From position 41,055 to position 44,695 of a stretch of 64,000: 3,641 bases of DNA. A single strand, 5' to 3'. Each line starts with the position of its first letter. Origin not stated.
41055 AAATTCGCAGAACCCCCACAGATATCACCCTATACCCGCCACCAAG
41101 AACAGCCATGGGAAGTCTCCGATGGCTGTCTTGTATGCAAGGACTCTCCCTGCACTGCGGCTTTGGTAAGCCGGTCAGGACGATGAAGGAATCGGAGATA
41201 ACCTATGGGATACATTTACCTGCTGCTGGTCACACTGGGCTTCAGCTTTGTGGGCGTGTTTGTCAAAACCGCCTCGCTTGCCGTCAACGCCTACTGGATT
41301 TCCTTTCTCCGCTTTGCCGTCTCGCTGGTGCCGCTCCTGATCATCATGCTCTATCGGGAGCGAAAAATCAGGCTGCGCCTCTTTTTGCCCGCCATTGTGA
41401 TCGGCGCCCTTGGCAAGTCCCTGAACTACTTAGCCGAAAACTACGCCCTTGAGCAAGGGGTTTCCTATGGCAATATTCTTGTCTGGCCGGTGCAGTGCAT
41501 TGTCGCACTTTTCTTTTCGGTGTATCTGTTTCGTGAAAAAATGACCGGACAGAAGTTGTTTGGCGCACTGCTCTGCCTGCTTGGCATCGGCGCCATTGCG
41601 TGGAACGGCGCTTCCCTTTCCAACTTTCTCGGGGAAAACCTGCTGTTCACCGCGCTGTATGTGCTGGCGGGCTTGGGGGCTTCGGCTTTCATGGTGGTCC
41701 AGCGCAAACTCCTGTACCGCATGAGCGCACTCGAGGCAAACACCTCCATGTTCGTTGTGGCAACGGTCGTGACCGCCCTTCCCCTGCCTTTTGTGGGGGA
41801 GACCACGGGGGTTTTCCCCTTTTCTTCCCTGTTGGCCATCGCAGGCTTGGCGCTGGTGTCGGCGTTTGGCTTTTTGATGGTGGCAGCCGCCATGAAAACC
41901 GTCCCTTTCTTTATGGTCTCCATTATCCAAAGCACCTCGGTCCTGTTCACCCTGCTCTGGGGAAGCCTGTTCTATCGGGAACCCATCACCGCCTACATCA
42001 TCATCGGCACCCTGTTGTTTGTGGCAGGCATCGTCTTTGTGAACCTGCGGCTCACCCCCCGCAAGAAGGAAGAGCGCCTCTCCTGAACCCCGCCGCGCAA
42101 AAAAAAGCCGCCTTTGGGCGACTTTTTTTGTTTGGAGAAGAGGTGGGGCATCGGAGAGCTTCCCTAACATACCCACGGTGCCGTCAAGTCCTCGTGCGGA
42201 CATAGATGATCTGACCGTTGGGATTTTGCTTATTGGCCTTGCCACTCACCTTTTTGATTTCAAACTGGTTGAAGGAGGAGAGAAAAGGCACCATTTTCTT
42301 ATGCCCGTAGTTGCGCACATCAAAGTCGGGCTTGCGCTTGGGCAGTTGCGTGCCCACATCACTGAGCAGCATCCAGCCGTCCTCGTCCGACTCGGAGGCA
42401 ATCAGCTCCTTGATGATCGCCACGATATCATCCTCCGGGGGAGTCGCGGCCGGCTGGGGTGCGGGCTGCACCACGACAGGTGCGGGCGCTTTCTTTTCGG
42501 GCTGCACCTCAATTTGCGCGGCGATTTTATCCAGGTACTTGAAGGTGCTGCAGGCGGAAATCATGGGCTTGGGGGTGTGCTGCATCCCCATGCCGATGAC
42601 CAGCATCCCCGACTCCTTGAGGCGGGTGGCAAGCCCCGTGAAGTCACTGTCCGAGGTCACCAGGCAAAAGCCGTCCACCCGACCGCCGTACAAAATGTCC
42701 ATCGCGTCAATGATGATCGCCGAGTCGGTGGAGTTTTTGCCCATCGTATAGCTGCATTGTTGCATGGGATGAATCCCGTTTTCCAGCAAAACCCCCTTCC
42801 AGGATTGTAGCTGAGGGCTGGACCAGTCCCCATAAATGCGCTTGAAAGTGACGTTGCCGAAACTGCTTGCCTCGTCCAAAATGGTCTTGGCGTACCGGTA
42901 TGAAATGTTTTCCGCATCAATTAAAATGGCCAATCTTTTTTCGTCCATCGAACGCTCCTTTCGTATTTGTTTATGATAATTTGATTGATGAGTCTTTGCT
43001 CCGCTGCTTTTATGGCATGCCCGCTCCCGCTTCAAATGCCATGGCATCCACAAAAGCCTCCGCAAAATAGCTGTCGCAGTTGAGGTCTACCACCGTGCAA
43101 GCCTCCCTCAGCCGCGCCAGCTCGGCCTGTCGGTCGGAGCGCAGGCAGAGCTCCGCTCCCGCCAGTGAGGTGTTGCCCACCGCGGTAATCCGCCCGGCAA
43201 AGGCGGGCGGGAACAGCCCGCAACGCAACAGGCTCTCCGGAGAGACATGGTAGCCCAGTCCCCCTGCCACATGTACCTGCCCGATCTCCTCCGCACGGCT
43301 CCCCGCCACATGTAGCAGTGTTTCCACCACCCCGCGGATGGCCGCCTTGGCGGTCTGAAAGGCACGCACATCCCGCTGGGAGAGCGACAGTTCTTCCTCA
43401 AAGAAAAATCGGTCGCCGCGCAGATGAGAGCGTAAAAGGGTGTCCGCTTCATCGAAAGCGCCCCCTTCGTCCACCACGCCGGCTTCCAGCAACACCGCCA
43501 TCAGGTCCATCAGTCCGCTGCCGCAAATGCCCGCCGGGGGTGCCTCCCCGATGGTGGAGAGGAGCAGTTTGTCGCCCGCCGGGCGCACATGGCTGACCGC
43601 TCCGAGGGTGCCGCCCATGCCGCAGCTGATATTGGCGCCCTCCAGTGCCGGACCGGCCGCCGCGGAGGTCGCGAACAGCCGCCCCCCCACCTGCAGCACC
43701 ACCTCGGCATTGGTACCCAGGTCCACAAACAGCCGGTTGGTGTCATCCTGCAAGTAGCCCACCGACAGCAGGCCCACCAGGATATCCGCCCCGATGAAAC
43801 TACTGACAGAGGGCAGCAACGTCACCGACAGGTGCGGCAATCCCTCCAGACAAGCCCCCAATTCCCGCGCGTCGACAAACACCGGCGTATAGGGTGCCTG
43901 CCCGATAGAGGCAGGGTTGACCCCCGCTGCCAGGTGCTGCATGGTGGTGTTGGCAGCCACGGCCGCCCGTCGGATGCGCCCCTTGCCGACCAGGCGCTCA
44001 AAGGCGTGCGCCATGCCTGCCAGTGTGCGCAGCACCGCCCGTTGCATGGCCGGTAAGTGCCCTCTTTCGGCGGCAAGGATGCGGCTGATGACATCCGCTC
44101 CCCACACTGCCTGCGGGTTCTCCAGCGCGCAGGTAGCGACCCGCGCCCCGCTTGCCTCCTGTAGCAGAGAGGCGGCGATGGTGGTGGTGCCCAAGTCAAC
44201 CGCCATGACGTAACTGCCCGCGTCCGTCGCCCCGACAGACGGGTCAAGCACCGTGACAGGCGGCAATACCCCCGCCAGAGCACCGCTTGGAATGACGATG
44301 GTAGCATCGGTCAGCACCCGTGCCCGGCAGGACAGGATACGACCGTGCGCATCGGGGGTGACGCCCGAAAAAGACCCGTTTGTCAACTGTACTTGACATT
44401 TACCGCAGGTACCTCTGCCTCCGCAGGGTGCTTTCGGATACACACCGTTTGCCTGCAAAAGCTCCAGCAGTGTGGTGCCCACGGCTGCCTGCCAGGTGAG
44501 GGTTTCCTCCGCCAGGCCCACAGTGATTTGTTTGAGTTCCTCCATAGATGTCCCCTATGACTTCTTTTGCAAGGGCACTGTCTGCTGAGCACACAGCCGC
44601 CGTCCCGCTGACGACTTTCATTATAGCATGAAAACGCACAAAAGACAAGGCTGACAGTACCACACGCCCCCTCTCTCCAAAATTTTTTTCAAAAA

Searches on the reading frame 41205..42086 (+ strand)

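Call 9: search_protein_families(library=pfam, proteins=[window:41205-42086:+], max_evalue=0.001)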
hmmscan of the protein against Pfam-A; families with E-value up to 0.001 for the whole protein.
window:41205-42086:+ (293 aa): 1 family
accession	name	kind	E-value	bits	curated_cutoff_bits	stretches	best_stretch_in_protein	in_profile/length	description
PF00892.27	EamA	-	1.4e-30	106.7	28.2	2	1-131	2-133/135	EamA-like transporter family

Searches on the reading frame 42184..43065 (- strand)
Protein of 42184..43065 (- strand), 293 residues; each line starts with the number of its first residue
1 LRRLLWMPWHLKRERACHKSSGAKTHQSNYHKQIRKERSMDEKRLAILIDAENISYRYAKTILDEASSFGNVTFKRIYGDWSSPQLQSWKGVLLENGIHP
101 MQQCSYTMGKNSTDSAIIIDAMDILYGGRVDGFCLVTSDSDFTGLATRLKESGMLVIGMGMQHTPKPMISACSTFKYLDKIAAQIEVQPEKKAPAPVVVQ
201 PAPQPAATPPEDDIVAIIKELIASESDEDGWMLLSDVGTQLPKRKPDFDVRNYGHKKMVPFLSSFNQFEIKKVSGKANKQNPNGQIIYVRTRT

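Call 9: search_protein_families(library=pfam, proteins=[window:42184-43065:-], max_evalue=0.001)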
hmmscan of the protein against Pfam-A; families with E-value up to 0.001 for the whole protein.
window:42184-43065:- (293 aa): 2 families
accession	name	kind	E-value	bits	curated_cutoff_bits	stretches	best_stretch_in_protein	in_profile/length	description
PF01936.24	NYN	-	7.6e-35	121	24.2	1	44-178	1-144/145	NYN domain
PF12872.13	OST-HTH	-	1.9e-16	60.1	23.8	1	216-277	7-68/71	OST-HTH/LOTUS domain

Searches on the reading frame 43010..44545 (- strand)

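Call 9: search_protein_families(library=pfam, proteins=[window:43010-44545:-], max_evalue=0.001)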
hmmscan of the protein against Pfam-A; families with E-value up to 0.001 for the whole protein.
window:43010-44545:- (511 aa): 3 families
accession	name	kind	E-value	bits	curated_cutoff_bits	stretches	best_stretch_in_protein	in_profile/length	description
PF14574.11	RACo_C_ter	-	3.9e-61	206.9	27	1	271-505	3-250/261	C-terminal domain of RACo the ASKHA domain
PF17651.6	Raco_middle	-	4.9e-36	124.3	26.8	1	112-263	1-159/163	RACo middle region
PF00111.32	Fer2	-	3e-07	30.7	21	1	16-77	8-76/77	2Fe-2S iron-sulfur cluster binding domain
